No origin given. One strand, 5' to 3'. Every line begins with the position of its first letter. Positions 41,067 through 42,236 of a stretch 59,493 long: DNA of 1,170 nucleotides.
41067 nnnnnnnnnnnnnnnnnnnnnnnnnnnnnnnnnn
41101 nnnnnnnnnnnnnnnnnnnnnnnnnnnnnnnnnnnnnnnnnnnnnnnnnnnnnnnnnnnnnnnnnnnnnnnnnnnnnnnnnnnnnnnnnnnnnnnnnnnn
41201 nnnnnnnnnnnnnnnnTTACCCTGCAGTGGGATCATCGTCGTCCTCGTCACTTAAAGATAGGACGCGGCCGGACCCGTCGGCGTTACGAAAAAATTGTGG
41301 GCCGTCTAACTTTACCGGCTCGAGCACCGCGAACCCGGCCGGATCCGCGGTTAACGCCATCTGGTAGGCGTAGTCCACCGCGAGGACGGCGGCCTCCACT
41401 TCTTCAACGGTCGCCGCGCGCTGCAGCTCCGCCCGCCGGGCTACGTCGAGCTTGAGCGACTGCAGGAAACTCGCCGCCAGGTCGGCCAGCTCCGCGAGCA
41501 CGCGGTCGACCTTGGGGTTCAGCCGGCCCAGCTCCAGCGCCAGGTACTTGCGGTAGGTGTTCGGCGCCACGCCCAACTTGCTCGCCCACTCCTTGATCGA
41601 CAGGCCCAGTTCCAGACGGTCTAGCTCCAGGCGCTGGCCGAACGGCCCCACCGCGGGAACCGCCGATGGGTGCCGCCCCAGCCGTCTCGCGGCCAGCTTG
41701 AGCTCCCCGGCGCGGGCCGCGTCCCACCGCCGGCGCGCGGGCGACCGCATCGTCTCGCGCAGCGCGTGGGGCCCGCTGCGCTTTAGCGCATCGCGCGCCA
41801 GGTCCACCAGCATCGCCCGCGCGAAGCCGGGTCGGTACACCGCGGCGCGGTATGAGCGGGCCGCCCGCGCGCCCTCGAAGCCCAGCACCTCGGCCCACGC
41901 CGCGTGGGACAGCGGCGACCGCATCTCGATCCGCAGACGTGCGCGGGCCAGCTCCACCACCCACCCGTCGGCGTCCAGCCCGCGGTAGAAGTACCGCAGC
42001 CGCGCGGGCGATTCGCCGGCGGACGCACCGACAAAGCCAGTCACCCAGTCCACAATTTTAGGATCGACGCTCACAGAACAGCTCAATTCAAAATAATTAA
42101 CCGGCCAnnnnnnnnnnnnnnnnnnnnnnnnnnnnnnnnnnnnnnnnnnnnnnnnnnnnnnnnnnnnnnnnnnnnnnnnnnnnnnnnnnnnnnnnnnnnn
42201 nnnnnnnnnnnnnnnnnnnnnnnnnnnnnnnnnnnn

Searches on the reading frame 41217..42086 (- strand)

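Call 12: search_protein_families(library=pfam, proteins=[window:41217-42086:-], max_evalue=0.01)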
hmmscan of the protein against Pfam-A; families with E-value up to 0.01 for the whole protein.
window:41217-42086:- (289 aa): 2 families
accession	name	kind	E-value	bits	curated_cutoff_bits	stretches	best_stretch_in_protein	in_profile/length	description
PF01381.28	HTH_3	-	0.0022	18.4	23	1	157-182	5-30/55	Helix-turn-helix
PF01527.26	HTH_Tnp_1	-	0.0026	18.4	24.1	0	158-201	20-64/75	Transposase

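Call 13: search_protein_families(library=phrogs, proteins=[window:41217-42086:-], max_evalue=0.001)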
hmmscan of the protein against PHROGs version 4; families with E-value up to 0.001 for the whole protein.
window:41217-42086:- (289 aa): 1 family
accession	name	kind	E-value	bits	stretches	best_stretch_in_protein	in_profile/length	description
phrog_2328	-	transcription regulation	0.00068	20.4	0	142-192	9-56/128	transcriptional repressor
